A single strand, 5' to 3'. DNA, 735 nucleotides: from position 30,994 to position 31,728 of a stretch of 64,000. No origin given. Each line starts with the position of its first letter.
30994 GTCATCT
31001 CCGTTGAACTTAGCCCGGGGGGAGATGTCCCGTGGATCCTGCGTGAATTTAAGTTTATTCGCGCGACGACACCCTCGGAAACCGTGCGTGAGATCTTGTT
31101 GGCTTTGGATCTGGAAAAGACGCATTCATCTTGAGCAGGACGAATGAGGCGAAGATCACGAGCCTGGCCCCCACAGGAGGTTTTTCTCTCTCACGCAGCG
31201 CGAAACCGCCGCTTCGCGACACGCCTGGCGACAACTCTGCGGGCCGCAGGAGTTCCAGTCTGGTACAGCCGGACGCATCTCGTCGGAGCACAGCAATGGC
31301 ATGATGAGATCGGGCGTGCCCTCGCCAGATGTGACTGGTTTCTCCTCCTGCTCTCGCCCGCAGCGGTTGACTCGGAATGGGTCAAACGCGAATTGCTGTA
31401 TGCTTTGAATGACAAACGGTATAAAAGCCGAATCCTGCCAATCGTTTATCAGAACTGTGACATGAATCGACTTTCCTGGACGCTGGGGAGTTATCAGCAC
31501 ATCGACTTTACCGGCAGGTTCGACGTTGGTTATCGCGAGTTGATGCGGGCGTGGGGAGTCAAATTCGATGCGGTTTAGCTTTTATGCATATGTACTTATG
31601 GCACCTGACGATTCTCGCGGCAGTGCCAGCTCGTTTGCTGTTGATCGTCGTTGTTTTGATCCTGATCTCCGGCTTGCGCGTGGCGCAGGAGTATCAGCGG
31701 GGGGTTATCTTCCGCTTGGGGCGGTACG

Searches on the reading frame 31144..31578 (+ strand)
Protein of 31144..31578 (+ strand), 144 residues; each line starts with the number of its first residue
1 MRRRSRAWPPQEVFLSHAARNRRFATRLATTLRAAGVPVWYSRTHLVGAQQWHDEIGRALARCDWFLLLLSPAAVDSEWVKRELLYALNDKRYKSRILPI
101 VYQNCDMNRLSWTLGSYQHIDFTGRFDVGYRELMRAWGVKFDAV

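Call 3: search_protein_families(library=pfam, proteins=[window:31144-31578:+], max_evalue=0.01)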
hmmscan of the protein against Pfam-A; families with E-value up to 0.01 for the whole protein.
window:31144-31578:+ (144 aa): 3 families
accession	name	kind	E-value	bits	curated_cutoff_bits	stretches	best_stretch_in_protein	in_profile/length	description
PF13676.11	TIR_2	-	6.5e-27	94.9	28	1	13-133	1-121/122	TIR domain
PF01582.25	TIR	-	5e-05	23.6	21.3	1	13-105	4-99/179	TIR domain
PF08937.16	ThsB_TIR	-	0.001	19.9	21.2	1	50-101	46-94/100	Thoeris protein ThsB, TIR-like domain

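Call 4: search_protein_families(library=padloc, proteins=[window:31144-31578:+], max_evalue=0.1)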
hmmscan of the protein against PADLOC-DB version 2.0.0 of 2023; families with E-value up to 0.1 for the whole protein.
window:31144-31578:+ (144 aa): 19 families
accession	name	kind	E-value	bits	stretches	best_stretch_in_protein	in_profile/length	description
PDLC02403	Aga_TIR-PNTD1-PNTD2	-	1.1e-13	49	1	12-135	4-129/443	Class I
PDLC05062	PDC-S66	-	1.2e-12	45.9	1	11-102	149-242/282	-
PDLC02421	Aga_TIR-PNTD1-PNTD2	-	1.3e-12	45.5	1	11-135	4-130/430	Class I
PDLC02012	SAVED5--SAVED_TIR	-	8.8e-12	42.8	1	6-91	9-95/404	-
PDLC00419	ThsB1|ThsB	-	3.4e-07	28.2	1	11-122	28-143/165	TIR-like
PDLC00436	ThsB1|ThsB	-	1e-06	26.4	1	10-123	35-154/183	TIR-like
PDLC00424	ThsB1|ThsB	-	4.9e-06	24.5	1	11-103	102-195/234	TIR-like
PDLC03015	TIR-NLR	-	4.2e-05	20.4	1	13-105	4-97/824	-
PDLC00420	ThsB1|ThsB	-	5e-05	20.6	1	23-111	18-107/319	TIR-like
PDLC00434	ThsB1|ThsB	-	0.00017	18.8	1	13-108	141-234/396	TIR-like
PDLC00728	Effector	-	0.00028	18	1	13-48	12-48/432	TIR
PDLC00417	ThsB1|ThsB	-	0.0003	18.4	1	12-106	168-264/303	TIR-like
PDLC02416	Aga_REase-TIR-PNTD1-PNTD2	-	0.00038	17.3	1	14-134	159-275/572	Class I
PDLC00423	ThsB1|ThsB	-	0.00041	18.1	1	55-108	85-139/190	TIR-like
PDLC00727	Effector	-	0.0021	14.6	1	13-84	176-249/590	TIR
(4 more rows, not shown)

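Call 5: find_homologous_proteins(query=window:31144-31578:+, max_evalue=0.001)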
Query window:31144-31578:+ (144 aa): 1003 proteins with E <= 0.001 among 1038 candidates; the best 120 are listed.
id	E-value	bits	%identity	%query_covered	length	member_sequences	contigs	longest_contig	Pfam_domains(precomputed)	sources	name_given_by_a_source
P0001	3.4e-94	331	100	100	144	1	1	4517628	PF13676.12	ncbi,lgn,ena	-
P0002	2.2e-58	214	69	92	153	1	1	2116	PF13676.12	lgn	-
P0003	9.2e-58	212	68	90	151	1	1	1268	PF13676.12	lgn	-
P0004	2.8e-57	211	62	98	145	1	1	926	PF13676.12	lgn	-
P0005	1.3e-56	209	64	92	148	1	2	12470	PF01582.26,PF13676.12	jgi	-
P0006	1.3e-56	209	63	98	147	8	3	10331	PF13676.12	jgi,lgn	jgi:hypothetical protein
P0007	5.1e-56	207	60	100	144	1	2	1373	PF01582.26,PF13676.12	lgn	-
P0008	6.3e-56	206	59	99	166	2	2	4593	PF01582.26,PF13676.12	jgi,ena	-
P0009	8.6e-56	206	62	94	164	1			PF01582.26,PF13676.12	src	-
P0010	9.1e-56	206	63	99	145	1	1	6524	PF13676.12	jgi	jgi:hypothetical protein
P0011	9.2e-56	206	64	93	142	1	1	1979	PF01582.26,PF13676.12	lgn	-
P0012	9.8e-56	206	63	94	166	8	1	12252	PF01582.26,PF13676.12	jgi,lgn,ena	-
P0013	1.1e-55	206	66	97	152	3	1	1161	PF13676.12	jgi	jgi:hypothetical protein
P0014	1.1e-55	206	64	92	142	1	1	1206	PF13676.12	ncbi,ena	-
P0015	1.8e-55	205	62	100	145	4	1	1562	PF13676.12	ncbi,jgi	jgi:hypothetical protein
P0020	5.5e-55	203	61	94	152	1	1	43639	PF13676.12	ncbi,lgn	-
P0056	3.7e-53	197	59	97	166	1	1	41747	PF01582.26,PF13676.12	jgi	jgi:TIR domain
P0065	8.9e-53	196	62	92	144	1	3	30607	PF01582.26,PF13676.12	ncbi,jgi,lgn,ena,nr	ncbi:MAG TPA: toll/interleukin-1 receptor domain-containing protein [Phycisphaerae bacterium]|nr:tol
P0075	1.5e-52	195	62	92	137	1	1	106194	PF01582.26,PF13676.12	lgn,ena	-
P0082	2.1e-52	195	61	92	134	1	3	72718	PF01582.26,PF13676.12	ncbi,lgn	-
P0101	6.0e-52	194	61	95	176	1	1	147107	PF01582.26,PF13676.12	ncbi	ncbi:MAG: toll/interleukin-1 receptor domain-containing protein [Acidobacteriota bacterium]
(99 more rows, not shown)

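Call 6: find_encoding_contigs(protein=window:31144-31578:+, flank=10000, max_places=10)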
Protein window:31144-31578:+ (144 aa): 1 contig read that carries it; 1 place shown.
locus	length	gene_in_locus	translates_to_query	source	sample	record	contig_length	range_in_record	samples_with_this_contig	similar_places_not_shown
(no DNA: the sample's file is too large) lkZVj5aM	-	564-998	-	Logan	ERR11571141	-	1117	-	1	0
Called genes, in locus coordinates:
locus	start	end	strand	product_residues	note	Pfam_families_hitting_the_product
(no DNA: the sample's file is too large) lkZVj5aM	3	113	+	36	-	?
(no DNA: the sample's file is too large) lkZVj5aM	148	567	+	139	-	PF13676:TIR_2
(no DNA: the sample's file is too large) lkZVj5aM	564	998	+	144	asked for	PF13676:TIR_2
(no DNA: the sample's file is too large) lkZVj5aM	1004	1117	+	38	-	?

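Call 8: find_related_loci(query=A1, collection=genome_contigs, flank=10000)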
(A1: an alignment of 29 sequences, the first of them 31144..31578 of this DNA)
Query A1 (144 aa) in genome_contigs; peptide patterns used: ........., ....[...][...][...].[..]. (x = any residue, [..] = any of these).
404 stretches matched a pattern; 398 encode a relative of the query (tblastn E <= 1e-3); the best 80 are kept; 80 distinct loci.
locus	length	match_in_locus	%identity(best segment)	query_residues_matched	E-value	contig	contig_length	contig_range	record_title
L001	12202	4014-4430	65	1-139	3e-59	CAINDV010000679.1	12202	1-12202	MAG: uncultured Verrucomicrobia bacterium isolate Loclat_bin-20771 genome assembly, contig: bin-20771:0679/1379, whole g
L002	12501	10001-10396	63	10-141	6e-59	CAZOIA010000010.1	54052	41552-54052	MAG TPA_asm: uncultured Planctomycetales bacterium isolate binchicken_co262_338 genome assembly, contig: NODE_443_length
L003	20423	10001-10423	61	1-141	4e-57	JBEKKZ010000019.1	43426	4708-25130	MAG: Verrucomicrobiota bacterium isolate SPRUCE 359 SPRUCE_359_19, whole genome shotgun sequence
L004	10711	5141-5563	59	1-141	2e-57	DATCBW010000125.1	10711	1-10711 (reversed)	MAG TPA_asm: Verrucomicrobiia bacterium isolate SMAG_U7683 k141_282975, whole genome shotgun sequence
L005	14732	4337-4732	62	10-141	6e-57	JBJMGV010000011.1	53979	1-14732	MAG: Blastocatellia bacterium isolate H3_16_all_fractions_metab_conc_90_60_0 k255_967107, whole genome shotgun sequence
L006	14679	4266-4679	62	4-141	6e-57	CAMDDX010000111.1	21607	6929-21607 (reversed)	MAG: Planctomyces sp. SH-PL62 isolate MaH-04nov19-298 genome assembly, contig: MaH-04nov19-C6074, whole genome shotgun s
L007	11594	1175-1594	61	1-140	9e-57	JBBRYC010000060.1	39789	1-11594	MAG: Chthoniobacterales bacterium isolate La5_metabat2.013 La5_metabat2.013_K_531594_L_39789_cov_16.3548, whole genome s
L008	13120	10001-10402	59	10-143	2e-56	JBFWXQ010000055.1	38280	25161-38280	MAG: Blastocatellales bacterium isolate CA_2019_TPBS_144 NODE_5907_length_38280_cov_19.158258_TPBS, whole genome shotgun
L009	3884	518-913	62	10-141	2e-56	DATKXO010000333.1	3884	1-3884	MAG TPA_asm: Phycisphaerae bacterium isolate SMAG_U14193 k141_4372781, whole genome shotgun sequence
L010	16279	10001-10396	62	10-141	2e-56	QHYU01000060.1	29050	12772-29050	MAG: Acidobacteria bacterium isolate gp2 AA80 14_0903_12_30cm_scaffold_1242_curated, whole genome shotgun sequence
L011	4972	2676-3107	60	1-144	1e-55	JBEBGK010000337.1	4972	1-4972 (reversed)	MAG: Chthoniobacteraceae bacterium isolate ASF_20 NODE_15468_length_4972_cov_2.343731, whole genome shotgun sequence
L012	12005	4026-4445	61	3-142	1e-55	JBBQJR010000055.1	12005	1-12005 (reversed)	MAG: Chthoniobacterales bacterium isolate Co_metawrap_683 Cmw_683_k141_26955612_length_12005_cov_8.0000, whole genome sh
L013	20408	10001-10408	60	5-140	2e-55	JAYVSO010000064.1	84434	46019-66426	MAG: Verrucomicrobiota bacterium isolate GL74_DN_concoct_278 GL74_DN_concoct_278_63, whole genome shotgun sequence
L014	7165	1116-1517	60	10-141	3e-55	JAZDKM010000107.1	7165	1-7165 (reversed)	MAG: Planctomycetota bacterium isolate MEGAHIT-group-0.533 k141_7626881, whole genome shotgun sequence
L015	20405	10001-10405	60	10-144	4e-55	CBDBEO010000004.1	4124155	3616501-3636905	MAG: uncultured Candidatus Binatia bacterium isolate d69ef4bc-d7cd-432e-8a93-c2be756c76d7 genome assembly, contig: conti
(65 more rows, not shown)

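Call 13: find_encoding_contigs(protein=P0101, flank=10000, max_places=2)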
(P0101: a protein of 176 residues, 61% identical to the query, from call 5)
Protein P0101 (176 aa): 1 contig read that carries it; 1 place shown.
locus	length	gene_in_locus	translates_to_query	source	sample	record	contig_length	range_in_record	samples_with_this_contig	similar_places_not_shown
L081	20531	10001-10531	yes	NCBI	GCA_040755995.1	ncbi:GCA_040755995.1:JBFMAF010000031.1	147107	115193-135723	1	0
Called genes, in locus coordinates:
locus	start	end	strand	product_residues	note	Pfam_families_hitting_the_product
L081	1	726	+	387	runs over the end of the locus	PF07969:Amidohydro_3, PF01979:Amidohydro_1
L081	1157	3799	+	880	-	PF18921:Cyanophycin_syn, PF08443:RimK (faint), PF08245:Mur_ligase_M, PF02875:Mur_ligase_C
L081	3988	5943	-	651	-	PF25852:DUF6242_C (faint), PF02012:BNR (faint), PF14870:PSII_BNR (faint), PF15902:Sortilin-Vps10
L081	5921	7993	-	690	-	PF14870:PSII_BNR (faint), PF02012:BNR (faint), PF15902:Sortilin-Vps10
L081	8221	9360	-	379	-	-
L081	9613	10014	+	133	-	PF01582:TIR, PF13676:TIR_2, PF08937:ThsB_TIR (weak)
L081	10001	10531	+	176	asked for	PF01582:TIR, PF13676:TIR_2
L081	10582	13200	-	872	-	PF18921:Cyanophycin_syn, PF02655:ATP-grasp_3 (faint), PF02786:CPSase_L_D2, PF08443:RimK (weak), PF14397:ATPgrasp_ST (weak), PF07478:Dala_Dala_lig_C (weak), PF08245:Mur_ligase_M, PF02875:Mur_ligase_C, +3 more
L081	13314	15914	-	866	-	PF00069:Pkinase, PF07714:PK_Tyr_Ser-Thr, PF24885:TPR_NPHP3, PF13424:TPR_12, PF13424:TPR_12, PF24885:TPR_NPHP3, PF13374:TPR_10, PF13424:TPR_12, +15 more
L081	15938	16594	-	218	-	PF07638:Sigma70_ECF, PF08281:Sigma70_r4_2, PF04545:Sigma70_r4 (weak)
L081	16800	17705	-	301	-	PF03781:FGE-sulfatase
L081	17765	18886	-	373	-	-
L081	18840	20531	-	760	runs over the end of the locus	PF12895:ANAPC3 (faint), PF13432:TPR_16 (faint), PF14559:TPR_19 (faint), PF00515:TPR_1 (faint), PF00578:AhpC-TSA, PF08534:Redoxin, PF13098:Thioredoxin_2 (weak), PF13905:Thioredoxin_8 (weak), +2 more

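Call 14: find_encoding_contigs(protein=P0075, flank=10000, max_places=2)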
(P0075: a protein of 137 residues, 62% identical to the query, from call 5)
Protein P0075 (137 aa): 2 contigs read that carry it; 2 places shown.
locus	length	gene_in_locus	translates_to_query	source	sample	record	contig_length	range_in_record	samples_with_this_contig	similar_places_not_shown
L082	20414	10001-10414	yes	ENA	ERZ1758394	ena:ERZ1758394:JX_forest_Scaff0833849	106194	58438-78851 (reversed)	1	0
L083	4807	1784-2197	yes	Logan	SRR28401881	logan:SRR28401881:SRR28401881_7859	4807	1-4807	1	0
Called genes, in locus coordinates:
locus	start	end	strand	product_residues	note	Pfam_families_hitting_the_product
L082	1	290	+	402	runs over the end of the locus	PF08450:SGL (faint), PF24684:Vgb_lyase (faint), PF22807:TrAA12 (faint), PF25021:TEN_NHL (faint), PF06739:SBBP (faint), PF01436:NHL (weak)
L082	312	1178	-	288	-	PF00781:DAGK_cat (weak), PF01513:NAD_kinase, PF20143:NAD_kinase_C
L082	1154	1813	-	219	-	PF01728:FtsJ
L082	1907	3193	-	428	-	PF00202:Aminotran_3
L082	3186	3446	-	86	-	-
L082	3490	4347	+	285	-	PF02517:Rce1-like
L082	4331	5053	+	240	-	PF18912:DZR_2, PF00156:Pribosyltran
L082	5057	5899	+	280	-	PF17848:Zn_ribbon_ACC (weak), PF01039:Carboxyl_trans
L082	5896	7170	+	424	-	PF08245:Mur_ligase_M (weak), PF27239:FOL3_C, PF02875:Mur_ligase_C (weak)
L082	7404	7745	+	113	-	-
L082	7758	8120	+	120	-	PF12973:Cupin_7 (weak), PF00190:Cupin_1 (weak), PF02311:AraC_binding (weak), PF07883:Cupin_2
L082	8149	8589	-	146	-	PF01648:ACPS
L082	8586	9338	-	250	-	PF03740:PdxJ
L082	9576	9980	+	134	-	PF01582:TIR (weak), PF08937:ThsB_TIR (weak), PF13676:TIR_2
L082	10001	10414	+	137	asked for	PF01582:TIR (weak), PF13676:TIR_2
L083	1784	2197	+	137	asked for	PF01582:TIR (weak), PF13676:TIR_2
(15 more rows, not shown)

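Call 21: search_dna_similar(query=window:31144-31578:+, collection=plasmids, mode=protein, max_evalue=0.00001, max_rows=15)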
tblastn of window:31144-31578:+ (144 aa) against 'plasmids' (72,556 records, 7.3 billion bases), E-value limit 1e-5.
Records with a match: 3; places in all: 3; records where one place covers at least 80% of the query: 1.
Best place of each record, by identity: <60% 3.
By first word of the organism name: Chondrinema 1; Candidatus 1; Nostoc 1.
By predicted mobility (MOB-suite, as given by PLSDB): non-mobilizable 3.
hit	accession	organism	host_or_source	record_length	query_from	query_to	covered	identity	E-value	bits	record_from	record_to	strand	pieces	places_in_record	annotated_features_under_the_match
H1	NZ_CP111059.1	Chondrinema litorale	Seaweed,red alga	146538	12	134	85%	29.0%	6e-7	54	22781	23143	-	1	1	TIR domain-containing protein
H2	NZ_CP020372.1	Candidatus Thiodictyon syntrophicum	meromictic lake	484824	36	122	60%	40.2%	2e-11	67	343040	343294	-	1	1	TIR domain-containing protein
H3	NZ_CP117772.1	Nostoc sp. UHCC 0926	whole organism,lichen surface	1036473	36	142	74%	30.6%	1e-8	59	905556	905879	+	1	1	none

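Call 22: search_dna_similar(query=window:31144-31578:+, collection=phages, mode=protein, max_evalue=0.00001, max_rows=15)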
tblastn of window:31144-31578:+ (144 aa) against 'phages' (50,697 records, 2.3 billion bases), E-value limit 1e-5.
No match.

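Call 23: find_related_loci(query=A1, collection=viral_contigs, flank=8000)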
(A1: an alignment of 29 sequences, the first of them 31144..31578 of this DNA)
Query A1 (144 aa) in viral_contigs; peptide patterns used: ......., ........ (x = any residue, [..] = any of these).
15 stretches matched a pattern, but none encodes a relative of the query by tblastn (E <= 1e-3).

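Call 32: search_solved_structures(query=A1, max_evalue=0.001, show_alignments=3)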
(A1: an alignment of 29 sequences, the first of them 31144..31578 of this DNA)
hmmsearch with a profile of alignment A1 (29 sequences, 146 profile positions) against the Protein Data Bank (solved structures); distinct sequences matched with E-value up to 0.001: 19.
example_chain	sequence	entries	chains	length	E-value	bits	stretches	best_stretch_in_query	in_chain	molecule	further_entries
3h16_A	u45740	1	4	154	9.5e-12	48.2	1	7-122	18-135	TIR protein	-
7uxr_A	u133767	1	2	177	1e-11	48.1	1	11-109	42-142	TIR domain protein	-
7uwg_A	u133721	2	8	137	3.4e-11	46.4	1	10-121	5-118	Molecular chaperone Tir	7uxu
8g83_A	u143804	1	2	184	6.8e-11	45.4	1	10-121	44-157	NAD(+) hydrolase AbTIR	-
9mud_K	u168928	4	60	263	1.9e-09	40.7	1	12-103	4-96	Cat1 (CRISPR associated TIR 1) pentagonal filament | Cat1 (CRISPR associated TIR 1) pentagonal filament assembly | Cat1 (CRISPR-associated TIR 1)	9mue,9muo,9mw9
6wt6_A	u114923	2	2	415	4e-08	36.4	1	12-127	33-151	Metazoan TIR-STING fusion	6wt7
4c7m_A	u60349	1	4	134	1.4e-07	34.7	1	11-104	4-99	Toll/interleukin-1 receptor domain-containing protein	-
4lzp_B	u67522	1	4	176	1.6e-07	34.5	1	8-104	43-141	Putative uncharacterized protein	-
4lqc_A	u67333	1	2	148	1.2e-06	31.6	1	10-122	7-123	TcpB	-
9m0n_A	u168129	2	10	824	1.1e-05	28.5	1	12-86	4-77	Tetratricopeptide repeat protein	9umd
7jlv_A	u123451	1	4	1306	3.6e-05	26.8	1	9-102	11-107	Disease resistance protein Roq1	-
7jlu_A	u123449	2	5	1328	3.7e-05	26.8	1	9-102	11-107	Disease resistance protein Roq1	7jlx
4om7_A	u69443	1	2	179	8.3e-05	25.7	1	12-90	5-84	Toll-like receptor 6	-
8z92_E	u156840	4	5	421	0.00013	25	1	10-139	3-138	TIR domain-containing protein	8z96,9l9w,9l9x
1fyv_A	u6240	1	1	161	0.00017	24.7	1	10-89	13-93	TOLL-LIKE RECEPTOR 1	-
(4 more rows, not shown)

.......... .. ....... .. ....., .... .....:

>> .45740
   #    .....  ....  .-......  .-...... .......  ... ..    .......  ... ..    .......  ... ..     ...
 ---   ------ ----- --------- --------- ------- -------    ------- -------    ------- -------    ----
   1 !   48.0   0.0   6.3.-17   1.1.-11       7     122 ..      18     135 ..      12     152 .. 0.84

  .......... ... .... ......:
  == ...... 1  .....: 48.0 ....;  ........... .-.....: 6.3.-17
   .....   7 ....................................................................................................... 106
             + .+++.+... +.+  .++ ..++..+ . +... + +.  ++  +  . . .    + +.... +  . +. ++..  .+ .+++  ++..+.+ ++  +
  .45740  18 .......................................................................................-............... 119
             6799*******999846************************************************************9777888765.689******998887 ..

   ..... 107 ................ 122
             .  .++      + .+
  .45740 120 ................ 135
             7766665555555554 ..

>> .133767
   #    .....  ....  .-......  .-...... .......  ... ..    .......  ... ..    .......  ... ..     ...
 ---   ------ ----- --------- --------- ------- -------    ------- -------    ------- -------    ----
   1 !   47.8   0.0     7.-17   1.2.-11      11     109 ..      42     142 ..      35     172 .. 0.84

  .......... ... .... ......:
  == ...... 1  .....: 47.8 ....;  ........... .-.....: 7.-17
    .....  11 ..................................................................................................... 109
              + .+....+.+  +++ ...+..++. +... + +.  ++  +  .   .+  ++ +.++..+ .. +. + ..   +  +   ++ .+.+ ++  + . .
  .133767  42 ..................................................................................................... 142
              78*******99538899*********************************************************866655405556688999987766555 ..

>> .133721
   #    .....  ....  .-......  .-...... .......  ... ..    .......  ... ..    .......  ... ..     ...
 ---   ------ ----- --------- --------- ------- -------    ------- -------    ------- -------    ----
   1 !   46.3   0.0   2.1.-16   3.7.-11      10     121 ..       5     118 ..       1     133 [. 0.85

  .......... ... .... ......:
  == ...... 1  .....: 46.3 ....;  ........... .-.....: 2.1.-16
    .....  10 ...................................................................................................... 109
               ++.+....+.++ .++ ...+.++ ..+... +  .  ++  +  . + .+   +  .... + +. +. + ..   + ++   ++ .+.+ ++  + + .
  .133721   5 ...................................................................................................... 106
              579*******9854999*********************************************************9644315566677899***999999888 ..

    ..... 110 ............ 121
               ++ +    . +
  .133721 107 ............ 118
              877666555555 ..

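Call 42: predict_structure(alignment_id=A1)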
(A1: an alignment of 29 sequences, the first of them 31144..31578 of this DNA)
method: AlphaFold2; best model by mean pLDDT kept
length: 144 residues; sequences in the alignment: 29
mean_pLDDT: 86.2   pTM: 0.81
mean pLDDT of the five models: 86.2, 84.2, 81.3, 80.8, 71.2
residues with pLDDT >= 90: 86; 70-90: 39; 50-70: 14; < 50: 5
segments of 3 or more residues with pLDDT < 50: 1-4
pLDDT, mean of each block of 10 residues (from residue 1): 57 94 95 93 70 79 93 92 91 92 92 89 95 87 54
secondary structure, 60 per line:
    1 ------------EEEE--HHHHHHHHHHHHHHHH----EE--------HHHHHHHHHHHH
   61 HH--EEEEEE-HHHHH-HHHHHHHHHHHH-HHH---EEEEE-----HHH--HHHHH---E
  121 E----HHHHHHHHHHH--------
elements in order: E13-16 H19-34 H49-62 E65-70 H72-76 H78-89 E97-101 H112-116 H126-136
